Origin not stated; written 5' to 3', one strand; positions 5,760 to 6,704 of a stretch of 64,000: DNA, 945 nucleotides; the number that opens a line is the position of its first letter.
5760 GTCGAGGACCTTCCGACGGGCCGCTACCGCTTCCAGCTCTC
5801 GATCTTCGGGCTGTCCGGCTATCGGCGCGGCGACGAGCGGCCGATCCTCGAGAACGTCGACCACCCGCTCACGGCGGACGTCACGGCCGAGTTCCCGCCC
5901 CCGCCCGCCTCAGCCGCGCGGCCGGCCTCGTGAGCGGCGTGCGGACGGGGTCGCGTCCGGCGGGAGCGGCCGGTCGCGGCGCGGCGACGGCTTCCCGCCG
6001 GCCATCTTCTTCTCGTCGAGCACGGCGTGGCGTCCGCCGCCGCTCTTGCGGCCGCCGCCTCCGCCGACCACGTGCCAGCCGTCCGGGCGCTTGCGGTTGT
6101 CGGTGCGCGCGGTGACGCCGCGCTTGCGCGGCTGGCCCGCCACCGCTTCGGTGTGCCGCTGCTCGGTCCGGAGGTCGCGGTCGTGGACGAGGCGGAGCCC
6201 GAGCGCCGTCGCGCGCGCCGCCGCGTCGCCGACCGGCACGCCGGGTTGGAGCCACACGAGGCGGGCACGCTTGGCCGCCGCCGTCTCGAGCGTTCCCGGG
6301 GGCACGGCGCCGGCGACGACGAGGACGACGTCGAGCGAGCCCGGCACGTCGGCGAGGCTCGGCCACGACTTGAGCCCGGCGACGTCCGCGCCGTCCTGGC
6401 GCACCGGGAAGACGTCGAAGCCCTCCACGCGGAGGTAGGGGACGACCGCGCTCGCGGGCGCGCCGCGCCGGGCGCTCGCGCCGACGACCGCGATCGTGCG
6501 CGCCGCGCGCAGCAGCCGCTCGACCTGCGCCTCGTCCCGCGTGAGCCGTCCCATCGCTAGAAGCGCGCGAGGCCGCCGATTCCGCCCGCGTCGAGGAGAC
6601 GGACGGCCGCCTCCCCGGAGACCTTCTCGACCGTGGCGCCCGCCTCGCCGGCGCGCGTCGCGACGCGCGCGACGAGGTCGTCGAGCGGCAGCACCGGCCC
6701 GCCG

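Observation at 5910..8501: Four-gene operon built around a bacterial aeRF1-like (baeRF1/Vms1-like) protein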

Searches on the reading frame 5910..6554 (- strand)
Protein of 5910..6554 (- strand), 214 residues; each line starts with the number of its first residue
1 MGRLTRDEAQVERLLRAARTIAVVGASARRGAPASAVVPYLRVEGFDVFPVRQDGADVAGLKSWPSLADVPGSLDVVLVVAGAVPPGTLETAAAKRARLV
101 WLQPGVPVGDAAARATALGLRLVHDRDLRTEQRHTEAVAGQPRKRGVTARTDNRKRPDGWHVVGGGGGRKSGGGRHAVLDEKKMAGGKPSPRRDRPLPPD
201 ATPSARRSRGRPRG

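Call 3: search_protein_families(library=pfam, max_evalue=0.1, proteins=[window:5913-6554:-])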
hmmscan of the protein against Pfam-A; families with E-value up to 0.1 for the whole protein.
seq(214 aa): 1 family
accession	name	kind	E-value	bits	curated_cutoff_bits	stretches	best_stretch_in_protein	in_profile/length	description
PF13380.12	CoA_binding_2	-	9.2e-21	74.9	22.8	1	19-126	1-109/116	CoA binding domain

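Call 6: search_protein_families(library=ncbifam, max_evalue=0.1, proteins=[window:5913-6554:-])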
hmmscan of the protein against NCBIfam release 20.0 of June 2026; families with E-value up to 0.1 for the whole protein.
seq(214 aa): 4 families
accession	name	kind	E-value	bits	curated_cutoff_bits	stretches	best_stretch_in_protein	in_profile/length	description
NF045494.1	AcCoALig_Archglob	equivalog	9.6e-08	30.9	1200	1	15-90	221-299/665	acetate--CoA ligase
TIGR02717.1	AcCoA-syn-alpha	equivalog_domain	1.2e-07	30.7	567.15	1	17-97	6-89/447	acetate--CoA ligase alpha subunit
NF045492.1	HydPropCoALig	equivalog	2.2e-07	29.6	1300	1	9-96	246-335/700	3-hydroxypropionate--CoA ligase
NF045493.1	HydDutCoALig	equivalog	0.0008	18.1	1300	1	16-96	7-89/698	4-hydroxybutyrate--CoA ligase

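Call 44: find_homologous_proteins(query=window:5910-6554:-, max_evalue=0.00001)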
Query window:5910-6554:- (214 aa): 229 proteins with E <= 0.00001 among 8000 candidates; the best 120 are listed.
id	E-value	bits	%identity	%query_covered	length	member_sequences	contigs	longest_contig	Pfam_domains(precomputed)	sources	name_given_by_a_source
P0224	1.1e-130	452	100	100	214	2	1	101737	PF13380.13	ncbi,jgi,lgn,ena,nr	ncbi:MAG TPA: CoA-binding protein [Candidatus Binatia bacterium]|nr:CoA-binding protein [Candidatus 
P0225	1.4e-65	239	64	90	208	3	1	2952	PF13380.13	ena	-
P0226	5.8e-64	234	60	90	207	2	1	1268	PF13380.13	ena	-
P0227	2.4e-62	229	62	90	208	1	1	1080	PF13380.13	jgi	jgi:predicted CoA-binding protein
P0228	3.5e-62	228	59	90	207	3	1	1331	PF13380.13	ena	-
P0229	1.0e-60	223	62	90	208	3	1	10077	PF13380.13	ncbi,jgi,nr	ncbi:MAG TPA: CoA-binding protein [Candidatus Binatus sp.]|nr:CoA-binding protein [Candidatus Binatu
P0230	3.4e-60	221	61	90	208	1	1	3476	PF13380.13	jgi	jgi:hypothetical protein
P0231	9.0e-56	207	59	88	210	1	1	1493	PF13380.13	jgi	jgi:uncharacterized protein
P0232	2.2e-55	206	61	90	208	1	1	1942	PF13380.13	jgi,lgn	jgi:hypothetical protein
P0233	2.1e-48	183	57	90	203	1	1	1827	PF13380.13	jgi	-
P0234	1.1e-47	181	55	90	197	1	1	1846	PF13380.13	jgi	jgi:predicted CoA-binding protein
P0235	3.2e-42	163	62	64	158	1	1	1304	PF13380.13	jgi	jgi:hypothetical protein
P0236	7.1e-39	152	46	90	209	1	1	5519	PF13380.13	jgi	jgi:predicted CoA-binding protein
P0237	3.3e-37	146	47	90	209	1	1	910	PF02629.26,PF13380.13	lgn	-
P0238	6.2e-37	145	45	90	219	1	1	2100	PF13380.13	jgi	jgi:predicted CoA-binding protein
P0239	5.1e-36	142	42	93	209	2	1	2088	PF13380.13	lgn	-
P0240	7.9e-21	93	45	58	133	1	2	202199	PF13380.13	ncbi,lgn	-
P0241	3.1e-20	91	45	57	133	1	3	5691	PF13380.13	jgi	jgi:predicted CoA-binding protein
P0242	3.0e-19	88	45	46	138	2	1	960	PF13380.13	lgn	-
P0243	5.8e-19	87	43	57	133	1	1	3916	PF13380.13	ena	-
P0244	1.9e-18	85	42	57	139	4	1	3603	PF13380.13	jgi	jgi:uncharacterized protein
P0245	1.2e-17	82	43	57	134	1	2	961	PF13380.13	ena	-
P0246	1.8e-17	82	41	57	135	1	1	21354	PF13380.13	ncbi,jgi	jgi:predicted CoA-binding protein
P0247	3.0e-17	81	43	54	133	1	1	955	PF13380.13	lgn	-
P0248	7.0e-17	80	44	46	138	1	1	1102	PF13380.13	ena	-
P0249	2.1e-16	78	39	58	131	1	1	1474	PF02629.26,PF13380.13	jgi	jgi:uncharacterized protein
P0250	2.5e-16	78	39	62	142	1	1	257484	PF13380.13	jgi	jgi:uncharacterized protein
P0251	7.2e-16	77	41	61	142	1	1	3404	PF13380.13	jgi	jgi:uncharacterized protein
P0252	1.7e-15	75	41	57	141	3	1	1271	PF13380.13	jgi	-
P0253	4.1e-15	74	38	68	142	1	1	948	PF02629.26,PF13380.13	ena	-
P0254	4.4e-15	74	40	58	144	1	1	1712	PF13380.13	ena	-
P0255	5.7e-15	74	41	59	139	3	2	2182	PF02629.26,PF13380.13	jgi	jgi:hypothetical protein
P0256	5.8e-15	74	38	61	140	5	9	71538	PF02629.26,PF13380.13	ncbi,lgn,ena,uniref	ncbi:CoA-binding protein [Pinisolibacter sp.]|uniref:CoA-binding protein n=1 Tax=Pinisolibacter sp. 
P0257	6.0e-15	74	41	45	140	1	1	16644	PF13380.13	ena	-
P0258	9.8e-15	73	38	80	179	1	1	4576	PF13380.13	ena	-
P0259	1.0e-14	73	43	53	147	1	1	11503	PF13380.13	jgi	jgi:uncharacterized protein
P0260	1.1e-14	73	43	55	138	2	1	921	PF13380.13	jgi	jgi:predicted CoA-binding protein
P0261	1.1e-14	73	40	58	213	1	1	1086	PF13380.13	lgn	-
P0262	1.3e-14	73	42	57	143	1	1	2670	PF13380.13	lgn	-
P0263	1.3e-14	73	41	57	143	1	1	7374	PF13380.13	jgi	jgi:predicted CoA-binding protein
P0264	1.3e-14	72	43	54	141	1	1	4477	PF13380.13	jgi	jgi:predicted CoA-binding protein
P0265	1.4e-14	72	43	59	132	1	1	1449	PF13380.13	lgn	-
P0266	1.8e-14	72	40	63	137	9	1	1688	PF13380.13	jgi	-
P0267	2.3e-14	72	40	45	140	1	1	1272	PF13380.13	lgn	-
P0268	2.8e-14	71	35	71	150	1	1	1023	PF13380.13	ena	-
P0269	4.3e-14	71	42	57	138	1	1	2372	PF13380.13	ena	-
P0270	4.4e-14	71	42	57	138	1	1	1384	PF13380.13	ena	-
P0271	4.4e-14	71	42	57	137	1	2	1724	PF13380.13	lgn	-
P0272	5.0e-14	71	41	57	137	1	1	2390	PF13380.13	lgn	-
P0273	6.0e-14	70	42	57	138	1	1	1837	PF13380.13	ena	-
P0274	6.1e-14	70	42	57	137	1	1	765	PF13380.13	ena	-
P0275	7.7e-14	70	39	45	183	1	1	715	PF13380.13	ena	-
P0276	8.8e-14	70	37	57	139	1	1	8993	PF13380.13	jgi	jgi:predicted CoA-binding protein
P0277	9.7e-14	70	41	54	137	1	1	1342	PF13380.13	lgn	-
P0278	1.1e-13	69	40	59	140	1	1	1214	PF02629.26,PF13380.13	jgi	jgi:predicted CoA-binding protein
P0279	1.1e-13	69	40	59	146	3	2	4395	PF02629.26,PF13380.13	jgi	jgi:predicted CoA-binding protein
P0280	1.3e-13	69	40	58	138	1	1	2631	PF13380.13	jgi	jgi:hypothetical protein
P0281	1.3e-13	69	40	59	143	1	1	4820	PF13380.13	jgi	jgi:hypothetical protein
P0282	1.3e-13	69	39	57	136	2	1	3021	PF13380.13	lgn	-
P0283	1.5e-13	69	41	57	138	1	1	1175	PF13380.13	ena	-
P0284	1.5e-13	69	39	55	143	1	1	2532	PF02629.26,PF13380.13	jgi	jgi:predicted CoA-binding protein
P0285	1.6e-13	69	43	56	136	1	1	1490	PF13380.13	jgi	-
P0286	1.6e-13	69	42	57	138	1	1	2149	PF13380.13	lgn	-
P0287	1.8e-13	69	39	64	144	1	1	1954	PF02629.26,PF13380.13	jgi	jgi:predicted CoA-binding protein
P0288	2.3e-13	68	40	58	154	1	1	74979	PF13380.13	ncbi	-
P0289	2.6e-13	68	39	57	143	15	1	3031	PF13380.13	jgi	jgi:predicted CoA-binding protein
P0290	2.7e-13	68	43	55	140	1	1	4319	PF13380.13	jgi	jgi:predicted CoA-binding protein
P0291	3.0e-13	68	43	57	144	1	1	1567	PF02629.26,PF13380.13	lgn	-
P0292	3.2e-13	68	40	58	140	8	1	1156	PF02629.26,PF13380.13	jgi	jgi:predicted CoA-binding protein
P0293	3.2e-13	68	38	45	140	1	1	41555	PF13380.13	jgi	jgi:predicted CoA-binding protein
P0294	3.3e-13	68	38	59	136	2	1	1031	PF13380.13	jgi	jgi:predicted CoA-binding protein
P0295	4.4e-13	67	37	58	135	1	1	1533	PF13380.13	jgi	-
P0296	4.5e-13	67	42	56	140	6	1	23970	PF13380.13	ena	-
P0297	4.8e-13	67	42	57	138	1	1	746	PF13380.13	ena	-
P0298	4.9e-13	67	40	59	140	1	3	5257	PF02629.26,PF13380.13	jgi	jgi:predicted CoA-binding protein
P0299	5.3e-13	67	41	56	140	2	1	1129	PF02629.26,PF13380.13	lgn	-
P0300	7.3e-13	67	35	64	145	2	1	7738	PF02629.26,PF13380.13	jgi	jgi:uncharacterized protein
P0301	7.3e-13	67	42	53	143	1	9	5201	PF02629.26,PF13380.13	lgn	-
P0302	7.6e-13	67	37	61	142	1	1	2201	PF02629.26,PF13380.13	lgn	-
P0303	9.1e-13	66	38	59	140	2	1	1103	PF02629.26,PF13380.13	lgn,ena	-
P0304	9.6e-13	66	37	45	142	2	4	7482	PF13380.13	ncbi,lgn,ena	-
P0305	9.9e-13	66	41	56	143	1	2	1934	PF13380.13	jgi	jgi:predicted CoA-binding protein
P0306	1.0e-12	66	33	73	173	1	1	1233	PF02629.26,PF13380.13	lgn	-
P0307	1.2e-12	66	41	53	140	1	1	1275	PF02629.26,PF13380.13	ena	-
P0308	1.3e-12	66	42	52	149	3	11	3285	PF02629.26,PF13380.13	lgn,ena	-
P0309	1.4e-12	66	39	54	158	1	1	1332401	PF02629.26,PF13380.13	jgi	jgi:predicted CoA-binding protein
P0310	1.4e-12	66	38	62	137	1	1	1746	PF13380.13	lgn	-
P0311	1.6e-12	66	41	43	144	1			PF13380.13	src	-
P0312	1.9e-12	65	41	53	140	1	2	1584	PF02629.26,PF13380.13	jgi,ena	-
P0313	2.2e-12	65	44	57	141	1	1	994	PF13380.13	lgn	-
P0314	2.4e-12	65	39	57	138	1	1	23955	PF13380.13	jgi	jgi:predicted CoA-binding protein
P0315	2.4e-12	65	40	61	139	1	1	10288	PF02629.26,PF13380.13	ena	-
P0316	2.8e-12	65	40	57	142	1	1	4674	PF13380.13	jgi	jgi:uncharacterized protein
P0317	2.9e-12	65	39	53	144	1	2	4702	PF02629.26,PF13380.13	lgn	-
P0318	3.1e-12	65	39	56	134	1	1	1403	PF13380.13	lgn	-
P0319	4.2e-12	64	39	54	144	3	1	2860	PF02629.26,PF13380.13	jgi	jgi:predicted CoA-binding protein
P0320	4.2e-12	64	41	53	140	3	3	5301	PF02629.26,PF13380.13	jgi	jgi:hypothetical protein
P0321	5.4e-12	64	36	60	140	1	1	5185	PF13380.13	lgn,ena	-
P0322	7.9e-12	63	39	56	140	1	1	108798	PF02629.26,PF13380.13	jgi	-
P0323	8.7e-12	63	40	56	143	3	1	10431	PF13380.13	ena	-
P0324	9.0e-12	63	39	58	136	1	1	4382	PF02629.26,PF13380.13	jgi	-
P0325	1.1e-11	63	43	59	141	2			PF02629.26,PF13380.13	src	-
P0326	1.3e-11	63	40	57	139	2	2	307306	PF02629.26,PF13380.13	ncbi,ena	-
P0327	1.4e-11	63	39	58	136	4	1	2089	PF02629.26,PF13380.13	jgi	-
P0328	1.5e-11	62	37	53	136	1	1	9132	PF13380.13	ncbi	ncbi:MAG: CoA-binding protein [Haloarculaceae archaeon]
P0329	1.8e-11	62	40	60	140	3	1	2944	PF13380.13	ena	-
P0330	2.5e-11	62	36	56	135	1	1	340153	PF13380.13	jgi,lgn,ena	-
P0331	2.6e-11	62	38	62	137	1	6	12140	PF13380.13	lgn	-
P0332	2.8e-11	62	36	53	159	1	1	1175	PF13380.13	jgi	jgi:predicted CoA-binding protein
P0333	3.4e-11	61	34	57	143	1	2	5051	PF13380.13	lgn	-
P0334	3.5e-11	61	40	59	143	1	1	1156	PF02629.26,PF13380.13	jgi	-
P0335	3.6e-11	61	38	57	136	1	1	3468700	PF13380.13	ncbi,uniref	ncbi:CoA-binding protein [Halorientalis halophila]|uniref:CoA-binding protein n=1 Tax=Halorientalis 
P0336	4.3e-11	61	38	59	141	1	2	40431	PF02629.26,PF13380.13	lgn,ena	-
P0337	4.7e-11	61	38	59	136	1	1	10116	PF13380.13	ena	-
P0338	5.6e-11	61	44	50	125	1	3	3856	PF02629.26,PF13380.13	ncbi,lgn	-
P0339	6.3e-11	60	39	59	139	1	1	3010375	PF13380.13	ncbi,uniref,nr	ncbi:CoA-binding protein [Haloplanus halophilus]|uniref:CoA-binding protein n=1 Tax=Haloplanus halop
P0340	6.6e-11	60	36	58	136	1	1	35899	PF02629.26,PF13380.13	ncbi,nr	ncbi:succinate--CoA ligase [Natrinema mahii]|nr:succinate--CoA ligase [Natrinema mahii]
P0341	7.0e-11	60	40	56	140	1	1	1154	PF02629.26,PF13380.13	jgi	jgi:predicted CoA-binding protein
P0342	7.4e-11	60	38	59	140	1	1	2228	PF02629.26,PF13380.13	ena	-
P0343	7.6e-11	60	35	58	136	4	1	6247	PF02629.26,PF13380.13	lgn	-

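Call 45: find_encoding_contigs(protein=P0229, flank=5000, max_places=2)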
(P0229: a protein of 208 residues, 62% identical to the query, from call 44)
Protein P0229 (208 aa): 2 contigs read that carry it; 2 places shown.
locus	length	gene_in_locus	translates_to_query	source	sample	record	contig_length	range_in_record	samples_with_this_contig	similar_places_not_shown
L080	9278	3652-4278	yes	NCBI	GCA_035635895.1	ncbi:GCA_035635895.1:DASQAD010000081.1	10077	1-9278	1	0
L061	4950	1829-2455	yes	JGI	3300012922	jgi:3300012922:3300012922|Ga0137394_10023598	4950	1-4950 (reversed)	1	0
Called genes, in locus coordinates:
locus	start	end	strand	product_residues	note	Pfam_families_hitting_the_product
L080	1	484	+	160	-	PF00072:Response_reg, PF00196:GerE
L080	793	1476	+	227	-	PF04972:BON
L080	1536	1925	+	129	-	PF17269:DUF5335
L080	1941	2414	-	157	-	PF06146:PsiE (weak)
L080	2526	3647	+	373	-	PF18854:baeRF_family10, PF18844:baeRF_family2, PF18856:baeRF_family12 (weak)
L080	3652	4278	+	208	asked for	PF13380:CoA_binding_2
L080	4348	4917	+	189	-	PF06411:HdeA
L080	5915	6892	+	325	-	PF00512:HisKA, PF02518:HATPase_c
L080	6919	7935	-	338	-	PF16884:ADH_N_2, PF00107:ADH_zinc_N, PF13602:ADH_zinc_N_2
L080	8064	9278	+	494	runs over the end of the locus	PF20091:Abhydrolase_10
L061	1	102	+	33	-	?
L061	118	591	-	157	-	PF06146:PsiE (weak)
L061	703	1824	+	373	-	PF18854:baeRF_family10, PF18844:baeRF_family2, PF18856:baeRF_family12 (weak)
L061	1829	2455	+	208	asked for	PF13380:CoA_binding_2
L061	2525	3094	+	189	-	PF06411:HdeA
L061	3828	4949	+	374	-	?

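Call 46: find_encoding_contigs(protein=P0236, flank=5000, max_places=2)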
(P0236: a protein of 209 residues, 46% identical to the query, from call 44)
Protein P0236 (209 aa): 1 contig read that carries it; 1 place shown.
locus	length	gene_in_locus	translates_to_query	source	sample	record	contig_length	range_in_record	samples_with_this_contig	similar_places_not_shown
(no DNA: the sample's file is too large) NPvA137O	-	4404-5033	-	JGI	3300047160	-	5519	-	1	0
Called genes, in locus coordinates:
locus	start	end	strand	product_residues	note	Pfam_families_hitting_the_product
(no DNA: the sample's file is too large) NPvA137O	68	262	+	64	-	-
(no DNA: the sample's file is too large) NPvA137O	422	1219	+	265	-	-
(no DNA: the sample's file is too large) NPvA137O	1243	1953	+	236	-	PF04972:BON (weak)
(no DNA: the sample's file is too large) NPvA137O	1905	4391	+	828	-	PF20437:LonC_helical, PF13654:AAA_32, PF20436:LonB_AAA-LID, PF05362:Lon_C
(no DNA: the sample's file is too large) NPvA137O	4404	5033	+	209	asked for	PF13380:CoA_binding_2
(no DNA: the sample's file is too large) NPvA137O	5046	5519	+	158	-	?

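Call 57: find_encoding_contigs(protein=P0239, flank=3000, max_places=2)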
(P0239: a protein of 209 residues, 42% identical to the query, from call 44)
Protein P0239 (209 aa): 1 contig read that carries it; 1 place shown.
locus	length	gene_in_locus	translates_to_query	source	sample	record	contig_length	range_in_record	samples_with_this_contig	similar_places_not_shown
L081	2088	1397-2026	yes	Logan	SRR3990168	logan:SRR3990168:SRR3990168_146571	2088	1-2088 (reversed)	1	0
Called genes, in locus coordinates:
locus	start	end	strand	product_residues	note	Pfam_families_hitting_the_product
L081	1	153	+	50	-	?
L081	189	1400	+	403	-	PF18854:baeRF_family10, PF18844:baeRF_family2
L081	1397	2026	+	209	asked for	PF13380:CoA_binding_2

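Call 58: find_encoding_contigs(protein=P0230, flank=3500, max_places=2)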
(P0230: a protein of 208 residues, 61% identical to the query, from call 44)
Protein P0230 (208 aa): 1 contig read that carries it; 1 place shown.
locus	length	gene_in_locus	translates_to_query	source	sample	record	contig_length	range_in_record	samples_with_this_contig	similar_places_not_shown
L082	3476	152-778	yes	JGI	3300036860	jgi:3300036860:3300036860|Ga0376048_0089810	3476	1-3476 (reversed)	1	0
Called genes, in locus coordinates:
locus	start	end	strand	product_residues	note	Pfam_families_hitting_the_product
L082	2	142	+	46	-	?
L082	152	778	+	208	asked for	PF13380:CoA_binding_2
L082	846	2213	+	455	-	-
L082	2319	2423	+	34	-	-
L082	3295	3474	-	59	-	?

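Call 61: search_protein_families(library=ncbifam, max_evalue=10, proteins=[P0229, P0239])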
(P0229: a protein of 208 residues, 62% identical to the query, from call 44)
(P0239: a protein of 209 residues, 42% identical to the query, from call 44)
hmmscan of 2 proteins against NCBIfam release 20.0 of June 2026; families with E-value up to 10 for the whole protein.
P0229 (208 aa): 4 families
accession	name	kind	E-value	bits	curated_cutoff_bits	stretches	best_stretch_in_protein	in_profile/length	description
TIGR02717.1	AcCoA-syn-alpha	equivalog_domain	1.9e-09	36.7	567.15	1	18-100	7-91/447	acetate--CoA ligase alpha subunit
NF045492.1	HydPropCoALig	equivalog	9.8e-09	34.1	1300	1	16-102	252-340/700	3-hydroxypropionate--CoA ligase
NF045494.1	AcCoALig_Archglob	equivalog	3.2e-06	25.8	1200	1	15-98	221-306/665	acetate--CoA ligase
NF045493.1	HydDutCoALig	equivalog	9.2e-06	24.5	1300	1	17-99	8-91/698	4-hydroxybutyrate--CoA ligase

P0239 (209 aa): 4 families
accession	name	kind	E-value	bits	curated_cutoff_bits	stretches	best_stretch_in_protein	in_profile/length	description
TIGR02717.1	AcCoA-syn-alpha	equivalog_domain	2.5e-10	39.6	567.15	1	18-101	7-92/447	acetate--CoA ligase alpha subunit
NF045493.1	HydDutCoALig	equivalog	2.5e-07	29.7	1300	1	15-115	6-106/698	4-hydroxybutyrate--CoA ligase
NF045492.1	HydPropCoALig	equivalog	7.8e-07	27.8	1300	1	15-106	251-344/700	3-hydroxypropionate--CoA ligase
NF045494.1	AcCoALig_Archglob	equivalog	8.5e-06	24.4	1200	1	13-117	219-325/665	acetate--CoA ligase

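Call 72: predict_structure(alignment_id=A5)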
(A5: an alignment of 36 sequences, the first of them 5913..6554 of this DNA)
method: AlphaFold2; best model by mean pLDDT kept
length: 214 residues; sequences in the alignment: 36
mean_pLDDT: 80.1   pTM: 0.65
mean pLDDT of the five models: 80.1, 80.0, 79.9, 79.9, 79.5
residues with pLDDT >= 90: 124; 70-90: 16; 50-70: 45; < 50: 29
segments of 3 or more residues with pLDDT < 50: 148-153, 165-180, 186-188
pLDDT, mean of each block of 10 residues (from residue 1): 86 95 95 92 97 96 98 98 95 98 96 98 95 86 54 50 48 45 52 54 59 66
secondary structure, 60 per line:
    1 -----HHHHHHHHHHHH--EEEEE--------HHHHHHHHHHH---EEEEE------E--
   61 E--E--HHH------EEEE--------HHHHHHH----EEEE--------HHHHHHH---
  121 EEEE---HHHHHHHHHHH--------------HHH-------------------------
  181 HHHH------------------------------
elements in order: H6-17 E20-24 H33-43 E47-51 E76-79 H88-94 E99-102 H111-117 E121-124 H128-138 H181-184

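Call 77: search_protein_families(library=padloc, max_evalue=0.01, proteins=[window:5910-6554:-])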
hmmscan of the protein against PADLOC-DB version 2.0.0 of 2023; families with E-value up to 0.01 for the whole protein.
window:5910-6554:- (214 aa): 0 families

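Call 81: fold_search(model_id=the predicted structure, library=pdb)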
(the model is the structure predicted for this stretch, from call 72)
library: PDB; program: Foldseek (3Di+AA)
matches with E <= 10: 1646; with E <= 0.001: 28
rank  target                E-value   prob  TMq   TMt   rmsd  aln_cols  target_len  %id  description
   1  1iuk                  3.6e-10  1.00  0.54  0.83   2.2       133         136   31  The structure of native ID.343 from Thermus thermophilus (released 2003-07-15)
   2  2d59                  3.8e-10  1.00  0.55  0.82   2.1       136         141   32  hypothetical protein from Pyrococcus horikoshii OT3 (released 2006-10-31)
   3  3qa9                  1.3e-09  1.00  0.57  0.84   2.2       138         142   31  Crystal Structure of Prb (PH1109 protein redesigned for binding) (released 2011-04-20)
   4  2d5a                  1.6e-09  1.00  0.55  0.82   2.5       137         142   31  hypothetical protein from Pyrococcus horikoshii OT3 (released 2006-10-31)
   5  1iul                  4.4e-09  1.00  0.53  0.83   2.4       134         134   31  The structure of cell-free ID.343 from Thermus thermophilus (released 2003-07-15)
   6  2duw_MODEL_1_A        3.0e-08  1.00  0.49  0.73   4.6       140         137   32  Solution structure of putative CoA-binding protein of Klebsiella pneumoniae (released 2007-08-14)
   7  1y81                  4.2e-08  1.00  0.47  0.83   2.2       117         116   27  Conserved hypothetical protein Pfu-723267-001 from Pyrococcus furiosus (released 2005-01-25)
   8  3q9n_B                4.5e-08  1.00  0.51  0.79   3.8       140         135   28  In silico and in vitro co-evolution of a high affinity complementary protein-protein interface (released 2011-04-27)
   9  3q9u_A                5.4e-08  1.00  0.53  0.80   2.3       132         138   34  In silico and in vitro co-evolution of a high affinity complementary protein-protein interface (released 2011-04-20)
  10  3q9n_A                5.4e-08  1.00  0.52  0.78   3.8       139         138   32  In silico and in vitro co-evolution of a high affinity complementary protein-protein interface (released 2011-04-27)
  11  3q9u_B                1.1e-07  1.00  0.52  0.79   2.7       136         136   30  In silico and in vitro co-evolution of a high affinity complementary protein-protein interface (released 2011-04-20)
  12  2csu_A                9.4e-06  1.00  0.40  0.21   3.6       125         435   20  Crystal structure of PH0766 from Pyrococcus horikoshii OT3 (released 2006-08-01)
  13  9y43_A                1.1e-05  1.00  0.37  0.12   9.0       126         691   23  3-hydroxypropionyl-CoA Synthetase (ADP-forming) from Nitrosopumilus maritimus. (released 2025-10-01)
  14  3ff4                  1.3e-05  1.00  0.48  0.80   2.5       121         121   16  Crystal structure of uncharacterized protein CHU_1412 (released 2008-12-16)
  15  9y43_B                1.9e-05  1.00  0.45  0.14   2.5       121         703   26  3-hydroxypropionyl-CoA Synthetase (ADP-forming) from Nitrosopumilus maritimus. (released 2025-10-01)
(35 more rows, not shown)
